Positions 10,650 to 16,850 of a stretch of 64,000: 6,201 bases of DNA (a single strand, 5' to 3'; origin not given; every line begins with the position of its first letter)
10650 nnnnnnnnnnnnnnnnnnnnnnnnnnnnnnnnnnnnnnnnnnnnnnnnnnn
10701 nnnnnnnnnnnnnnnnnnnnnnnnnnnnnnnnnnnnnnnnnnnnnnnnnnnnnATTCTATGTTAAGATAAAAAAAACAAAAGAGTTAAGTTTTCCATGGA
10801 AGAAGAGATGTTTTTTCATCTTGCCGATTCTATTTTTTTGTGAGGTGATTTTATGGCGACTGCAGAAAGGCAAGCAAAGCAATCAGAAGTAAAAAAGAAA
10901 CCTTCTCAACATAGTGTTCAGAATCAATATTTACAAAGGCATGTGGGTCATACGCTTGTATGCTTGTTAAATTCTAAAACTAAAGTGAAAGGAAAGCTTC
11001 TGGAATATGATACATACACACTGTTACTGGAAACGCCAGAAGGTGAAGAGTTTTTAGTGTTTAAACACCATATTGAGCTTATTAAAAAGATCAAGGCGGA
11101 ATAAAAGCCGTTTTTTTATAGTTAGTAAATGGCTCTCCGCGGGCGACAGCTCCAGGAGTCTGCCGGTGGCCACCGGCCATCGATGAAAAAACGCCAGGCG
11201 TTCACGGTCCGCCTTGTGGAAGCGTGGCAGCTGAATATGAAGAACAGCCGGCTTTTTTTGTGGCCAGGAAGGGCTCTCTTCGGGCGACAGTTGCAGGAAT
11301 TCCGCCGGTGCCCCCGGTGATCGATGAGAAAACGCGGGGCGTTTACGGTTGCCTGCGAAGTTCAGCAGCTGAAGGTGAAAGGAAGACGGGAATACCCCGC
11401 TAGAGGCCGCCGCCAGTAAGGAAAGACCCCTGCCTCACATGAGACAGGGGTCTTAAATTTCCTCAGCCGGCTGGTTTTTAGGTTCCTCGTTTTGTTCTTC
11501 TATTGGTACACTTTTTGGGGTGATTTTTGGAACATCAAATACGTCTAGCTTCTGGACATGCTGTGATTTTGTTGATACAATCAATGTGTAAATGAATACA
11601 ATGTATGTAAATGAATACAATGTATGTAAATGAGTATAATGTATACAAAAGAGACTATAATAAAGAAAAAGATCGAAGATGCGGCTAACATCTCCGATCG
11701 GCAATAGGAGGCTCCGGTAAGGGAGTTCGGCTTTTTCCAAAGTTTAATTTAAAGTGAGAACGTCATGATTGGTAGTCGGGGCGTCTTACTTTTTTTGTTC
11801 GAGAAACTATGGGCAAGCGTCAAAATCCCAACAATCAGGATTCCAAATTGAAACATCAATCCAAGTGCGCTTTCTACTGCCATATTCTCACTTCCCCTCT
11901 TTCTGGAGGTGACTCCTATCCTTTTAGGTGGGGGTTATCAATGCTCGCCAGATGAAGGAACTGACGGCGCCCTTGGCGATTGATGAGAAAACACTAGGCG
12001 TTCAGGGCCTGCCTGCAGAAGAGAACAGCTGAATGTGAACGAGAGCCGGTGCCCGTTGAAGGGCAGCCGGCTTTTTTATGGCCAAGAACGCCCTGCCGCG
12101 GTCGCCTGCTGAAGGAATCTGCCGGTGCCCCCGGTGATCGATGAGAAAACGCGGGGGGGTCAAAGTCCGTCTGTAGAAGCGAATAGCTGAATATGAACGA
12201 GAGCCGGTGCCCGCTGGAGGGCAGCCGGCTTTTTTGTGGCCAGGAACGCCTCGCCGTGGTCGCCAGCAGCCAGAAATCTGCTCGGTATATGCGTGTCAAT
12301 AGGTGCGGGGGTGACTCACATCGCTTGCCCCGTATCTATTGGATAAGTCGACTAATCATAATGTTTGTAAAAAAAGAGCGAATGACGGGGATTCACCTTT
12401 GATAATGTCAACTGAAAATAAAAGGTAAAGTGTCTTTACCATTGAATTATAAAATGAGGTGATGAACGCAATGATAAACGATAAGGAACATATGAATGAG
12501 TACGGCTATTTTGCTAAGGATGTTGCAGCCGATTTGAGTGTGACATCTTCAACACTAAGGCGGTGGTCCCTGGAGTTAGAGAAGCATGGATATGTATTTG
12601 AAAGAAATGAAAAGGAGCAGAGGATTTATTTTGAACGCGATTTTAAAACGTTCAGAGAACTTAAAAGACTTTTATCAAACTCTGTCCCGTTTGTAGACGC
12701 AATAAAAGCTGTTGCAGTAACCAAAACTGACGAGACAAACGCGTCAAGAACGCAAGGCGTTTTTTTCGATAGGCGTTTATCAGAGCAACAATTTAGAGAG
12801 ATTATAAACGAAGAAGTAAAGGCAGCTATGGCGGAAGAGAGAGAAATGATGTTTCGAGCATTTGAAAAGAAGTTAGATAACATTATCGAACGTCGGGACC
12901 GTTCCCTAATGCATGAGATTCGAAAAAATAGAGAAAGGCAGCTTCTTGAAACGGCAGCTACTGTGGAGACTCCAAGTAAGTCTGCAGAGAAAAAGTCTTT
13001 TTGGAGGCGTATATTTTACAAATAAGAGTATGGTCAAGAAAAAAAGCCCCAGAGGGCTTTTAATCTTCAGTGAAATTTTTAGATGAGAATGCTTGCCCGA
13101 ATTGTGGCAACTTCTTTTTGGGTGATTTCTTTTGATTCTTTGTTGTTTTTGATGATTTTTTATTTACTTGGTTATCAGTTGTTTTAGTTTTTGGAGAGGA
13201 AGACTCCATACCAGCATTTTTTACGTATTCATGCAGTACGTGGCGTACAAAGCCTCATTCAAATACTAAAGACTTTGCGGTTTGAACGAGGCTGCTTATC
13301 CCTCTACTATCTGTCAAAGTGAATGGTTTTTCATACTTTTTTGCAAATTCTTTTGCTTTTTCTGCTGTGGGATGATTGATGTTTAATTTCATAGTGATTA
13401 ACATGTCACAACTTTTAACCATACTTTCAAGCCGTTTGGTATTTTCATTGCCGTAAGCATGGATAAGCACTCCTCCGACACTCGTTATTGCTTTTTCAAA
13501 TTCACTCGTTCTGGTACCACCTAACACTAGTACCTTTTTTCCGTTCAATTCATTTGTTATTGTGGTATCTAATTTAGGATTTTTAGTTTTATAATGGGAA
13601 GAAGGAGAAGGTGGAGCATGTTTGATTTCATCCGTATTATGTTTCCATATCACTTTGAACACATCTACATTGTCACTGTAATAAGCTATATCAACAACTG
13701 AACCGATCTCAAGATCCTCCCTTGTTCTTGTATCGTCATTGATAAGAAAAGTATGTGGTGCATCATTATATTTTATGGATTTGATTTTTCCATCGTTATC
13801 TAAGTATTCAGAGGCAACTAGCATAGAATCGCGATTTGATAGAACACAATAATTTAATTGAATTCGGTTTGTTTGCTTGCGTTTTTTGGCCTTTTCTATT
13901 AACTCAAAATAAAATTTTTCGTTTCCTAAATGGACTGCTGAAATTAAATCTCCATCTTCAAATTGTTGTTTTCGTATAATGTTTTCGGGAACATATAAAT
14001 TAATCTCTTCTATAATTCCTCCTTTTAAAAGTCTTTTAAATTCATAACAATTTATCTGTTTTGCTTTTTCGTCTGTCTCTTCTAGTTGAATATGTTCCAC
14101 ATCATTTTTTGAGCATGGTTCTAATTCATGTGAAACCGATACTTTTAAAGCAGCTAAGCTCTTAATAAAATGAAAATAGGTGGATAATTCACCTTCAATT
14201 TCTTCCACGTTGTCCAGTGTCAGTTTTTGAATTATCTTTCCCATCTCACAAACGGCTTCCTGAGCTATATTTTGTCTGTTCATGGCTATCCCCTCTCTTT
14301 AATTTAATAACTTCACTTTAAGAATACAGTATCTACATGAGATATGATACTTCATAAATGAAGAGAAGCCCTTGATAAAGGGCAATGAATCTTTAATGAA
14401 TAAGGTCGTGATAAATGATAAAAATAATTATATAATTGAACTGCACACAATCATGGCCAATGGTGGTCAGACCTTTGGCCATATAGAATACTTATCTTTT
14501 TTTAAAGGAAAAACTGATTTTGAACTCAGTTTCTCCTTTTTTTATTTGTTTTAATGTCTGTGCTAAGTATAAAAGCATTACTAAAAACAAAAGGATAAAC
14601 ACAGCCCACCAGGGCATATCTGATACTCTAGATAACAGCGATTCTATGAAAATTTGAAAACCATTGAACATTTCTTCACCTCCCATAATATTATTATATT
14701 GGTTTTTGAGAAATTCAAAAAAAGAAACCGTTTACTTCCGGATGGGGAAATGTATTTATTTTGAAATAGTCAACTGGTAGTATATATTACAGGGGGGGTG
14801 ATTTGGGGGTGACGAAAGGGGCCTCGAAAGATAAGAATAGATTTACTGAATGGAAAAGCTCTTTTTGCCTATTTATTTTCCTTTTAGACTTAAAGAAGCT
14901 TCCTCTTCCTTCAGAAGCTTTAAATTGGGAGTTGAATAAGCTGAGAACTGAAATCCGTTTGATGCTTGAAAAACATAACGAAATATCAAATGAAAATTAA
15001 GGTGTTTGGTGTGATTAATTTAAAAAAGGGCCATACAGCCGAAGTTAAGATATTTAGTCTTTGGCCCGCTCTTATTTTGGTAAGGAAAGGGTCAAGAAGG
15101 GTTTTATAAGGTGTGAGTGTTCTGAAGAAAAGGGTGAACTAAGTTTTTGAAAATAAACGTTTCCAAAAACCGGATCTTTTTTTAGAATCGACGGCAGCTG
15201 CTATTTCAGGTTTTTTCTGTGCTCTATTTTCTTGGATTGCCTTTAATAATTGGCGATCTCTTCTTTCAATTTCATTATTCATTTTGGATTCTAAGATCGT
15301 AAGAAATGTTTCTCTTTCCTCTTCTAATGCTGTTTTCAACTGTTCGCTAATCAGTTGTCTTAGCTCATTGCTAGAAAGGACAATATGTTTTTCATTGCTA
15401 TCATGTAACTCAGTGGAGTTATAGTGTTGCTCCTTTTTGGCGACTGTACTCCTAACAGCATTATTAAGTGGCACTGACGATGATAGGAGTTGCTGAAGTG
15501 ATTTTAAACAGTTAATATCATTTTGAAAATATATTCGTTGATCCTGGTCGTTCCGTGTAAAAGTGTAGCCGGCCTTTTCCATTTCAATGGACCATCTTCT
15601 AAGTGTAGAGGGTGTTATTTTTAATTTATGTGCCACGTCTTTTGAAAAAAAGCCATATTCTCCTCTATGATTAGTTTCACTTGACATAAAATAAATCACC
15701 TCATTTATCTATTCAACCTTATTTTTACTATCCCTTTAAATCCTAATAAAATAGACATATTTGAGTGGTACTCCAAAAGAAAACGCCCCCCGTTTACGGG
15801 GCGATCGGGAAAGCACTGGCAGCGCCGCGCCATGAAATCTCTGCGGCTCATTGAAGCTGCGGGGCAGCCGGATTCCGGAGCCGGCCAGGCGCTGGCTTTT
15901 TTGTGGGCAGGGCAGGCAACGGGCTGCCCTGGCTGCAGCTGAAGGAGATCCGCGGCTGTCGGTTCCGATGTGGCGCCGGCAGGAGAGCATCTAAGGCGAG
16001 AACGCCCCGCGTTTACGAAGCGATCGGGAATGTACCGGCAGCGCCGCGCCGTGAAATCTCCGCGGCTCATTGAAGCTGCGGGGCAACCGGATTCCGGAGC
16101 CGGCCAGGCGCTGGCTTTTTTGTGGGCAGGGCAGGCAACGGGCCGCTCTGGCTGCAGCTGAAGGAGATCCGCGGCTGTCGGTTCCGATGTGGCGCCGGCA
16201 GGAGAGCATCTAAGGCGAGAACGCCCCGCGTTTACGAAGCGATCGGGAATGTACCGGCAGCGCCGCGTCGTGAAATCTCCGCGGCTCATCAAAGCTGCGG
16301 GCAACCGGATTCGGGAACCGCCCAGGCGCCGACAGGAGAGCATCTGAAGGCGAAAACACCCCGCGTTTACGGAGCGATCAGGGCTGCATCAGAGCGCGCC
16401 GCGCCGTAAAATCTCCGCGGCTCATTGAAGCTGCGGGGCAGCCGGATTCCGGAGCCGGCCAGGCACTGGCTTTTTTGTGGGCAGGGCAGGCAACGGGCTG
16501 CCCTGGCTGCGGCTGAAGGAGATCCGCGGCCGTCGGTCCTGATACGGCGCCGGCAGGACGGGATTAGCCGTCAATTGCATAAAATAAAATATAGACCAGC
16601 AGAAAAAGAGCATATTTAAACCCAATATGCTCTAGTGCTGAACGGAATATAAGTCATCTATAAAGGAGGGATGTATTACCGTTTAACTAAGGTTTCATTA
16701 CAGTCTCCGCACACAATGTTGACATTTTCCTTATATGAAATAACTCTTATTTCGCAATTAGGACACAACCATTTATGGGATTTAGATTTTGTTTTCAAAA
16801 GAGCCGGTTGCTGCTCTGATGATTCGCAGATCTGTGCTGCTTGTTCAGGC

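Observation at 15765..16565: Family of GC-rich (~65 % GC) ~215-bp hairpin-rich tandem repeats occupying ~12 % of an AT-rich replicon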

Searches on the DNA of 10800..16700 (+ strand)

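Call 37: search_rna_families(source=window, start=10800, end=16700, threshold=evalue, max_evalue=5)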
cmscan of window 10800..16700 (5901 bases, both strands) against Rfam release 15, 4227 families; matches with E-value up to 5: 5.
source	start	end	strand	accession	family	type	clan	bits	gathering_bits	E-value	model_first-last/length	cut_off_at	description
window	11937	12078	+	RF02883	BcKCsr2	Gene; sRNA;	-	19.8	40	0.35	1-129/129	no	Burkholderia sRNA 2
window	15773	15817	-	RF00489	ctRNA_p42d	Gene; antisense;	-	17.9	50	5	1-46/46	no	ctRNA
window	14844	14915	+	RF00638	MIR159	Gene; miRNA;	-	17.6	74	1.7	1-196/196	no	MIR159 microRNA precursor family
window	16479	16544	+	RF02603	BASRCII26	Gene; sRNA;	-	17.5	218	0.48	1-190/190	no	Brucella sRNA CII26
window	11674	11771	-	RF01412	BsrG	Gene; sRNA;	-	16.4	55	1.4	1-259/259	no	BsrG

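Call 38: search_dna_similar(query=window:11100-12310:+, collection=plasmids, mode=distant, max_rows=40)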
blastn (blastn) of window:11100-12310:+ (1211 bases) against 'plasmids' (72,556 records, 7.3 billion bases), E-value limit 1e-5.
In 1 record(s) the limit of 40 matching pieces per record was reached: places in those records are undercounted.
Records with a match: 58; places in all: 102; records where one place covers at least 80% of the query: 4.
Best place of each record, by identity: >=99% 2; 95-99% 1; 90-95% 3; 80-90% 15; 60-80% 37.
By first word of the organism name: Bacillus 58.
By predicted mobility (MOB-suite, as given by PLSDB): non-mobilizable 50; mobilizable 8.
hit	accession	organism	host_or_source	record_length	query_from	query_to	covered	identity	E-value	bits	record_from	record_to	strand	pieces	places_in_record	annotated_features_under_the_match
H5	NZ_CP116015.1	Bacillus velezensis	cell culture,Ganjang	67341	1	1211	100%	100.0%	0e+0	2185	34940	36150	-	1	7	RNA chaperone Hfq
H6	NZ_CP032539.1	Bacillus licheniformis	Cell culture,Maotai Daqu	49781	1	1211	100%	99.9%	0e+0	2180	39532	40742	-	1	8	RNA chaperone Hfq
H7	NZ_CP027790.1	Bacillus licheniformis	Cell culture,Manure compost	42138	1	1211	100%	98.3%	0e+0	2107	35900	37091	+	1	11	RNA chaperone Hfq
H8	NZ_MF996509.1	Bacillus glycinifermentans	-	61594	154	1182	85%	86.9%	0e+0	1365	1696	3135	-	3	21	none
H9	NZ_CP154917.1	Bacillus subtilis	-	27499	405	813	34%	88.1%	1e-145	525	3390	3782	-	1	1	putative holin-like toxin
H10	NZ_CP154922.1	Bacillus subtilis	-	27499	405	813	34%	88.1%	1e-145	525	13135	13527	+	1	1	putative holin-like toxin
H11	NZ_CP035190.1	Bacillus licheniformis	cell culture,food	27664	405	813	34%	82.8%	3e-121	443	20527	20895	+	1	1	putative holin-like toxin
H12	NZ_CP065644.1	Bacillus licheniformis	-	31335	452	813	30%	90.7%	2e-137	498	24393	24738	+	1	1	putative holin-like toxin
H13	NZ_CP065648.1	Bacillus licheniformis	-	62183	452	813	30%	90.7%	2e-137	498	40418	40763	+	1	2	putative holin-like toxin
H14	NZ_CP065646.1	Bacillus licheniformis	-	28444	452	813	30%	90.4%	9e-135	488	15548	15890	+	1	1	putative holin-like toxin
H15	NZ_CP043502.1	Bacillus paralicheniformis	cell culture,tomato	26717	452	813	30%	89.3%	1e-133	485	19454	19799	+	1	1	putative holin-like toxin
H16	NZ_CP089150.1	Bacillus subtilis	single cell,Nuruk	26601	452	813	30%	89.3%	1e-133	485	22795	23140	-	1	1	putative holin-like toxin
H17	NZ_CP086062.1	Bacillus sp. BC1-43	Sing cell,soil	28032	521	813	24%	85.0%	3e-84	321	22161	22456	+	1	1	putative holin-like toxin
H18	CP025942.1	Bacillus subtilis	Mixed culture,Chinese food lobster sauce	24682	521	813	24%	82.4%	1e-70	275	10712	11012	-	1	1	hypothetical protein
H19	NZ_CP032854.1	Bacillus subtilis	cell culture,Cheonggukjang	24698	521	813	24%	82.4%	1e-70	275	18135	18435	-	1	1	putative holin-like toxin | hypothetical protein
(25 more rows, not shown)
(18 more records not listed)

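Call 45: search_dna_similar(query=window:11979-12290:+, collection=plasmids, mode=distant, max_rows=40, max_evalue=0.001)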
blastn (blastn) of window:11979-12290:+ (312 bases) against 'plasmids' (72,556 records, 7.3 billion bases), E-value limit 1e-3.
Records with a match: 4; places in all: 50; records where one place covers at least 80% of the query: 4.
Best place of each record, by identity: >=99% 3; 80-90% 1.
By first word of the organism name: Bacillus 4.
By predicted mobility (MOB-suite, as given by PLSDB): non-mobilizable 4.
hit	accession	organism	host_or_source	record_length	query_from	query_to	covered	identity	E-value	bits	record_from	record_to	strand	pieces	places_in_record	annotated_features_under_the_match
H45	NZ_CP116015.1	Bacillus velezensis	cell culture,Ganjang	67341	1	312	100%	100.0%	4e-158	563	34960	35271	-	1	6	none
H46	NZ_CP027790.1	Bacillus licheniformis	Cell culture,Manure compost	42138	1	312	100%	99.7%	2e-156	559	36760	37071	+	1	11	none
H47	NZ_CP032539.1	Bacillus licheniformis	Cell culture,Maotai Daqu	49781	1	312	100%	99.7%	2e-156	559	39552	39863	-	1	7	none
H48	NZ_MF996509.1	Bacillus glycinifermentans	-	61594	1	303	97%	84.0%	8e-65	375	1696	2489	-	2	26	none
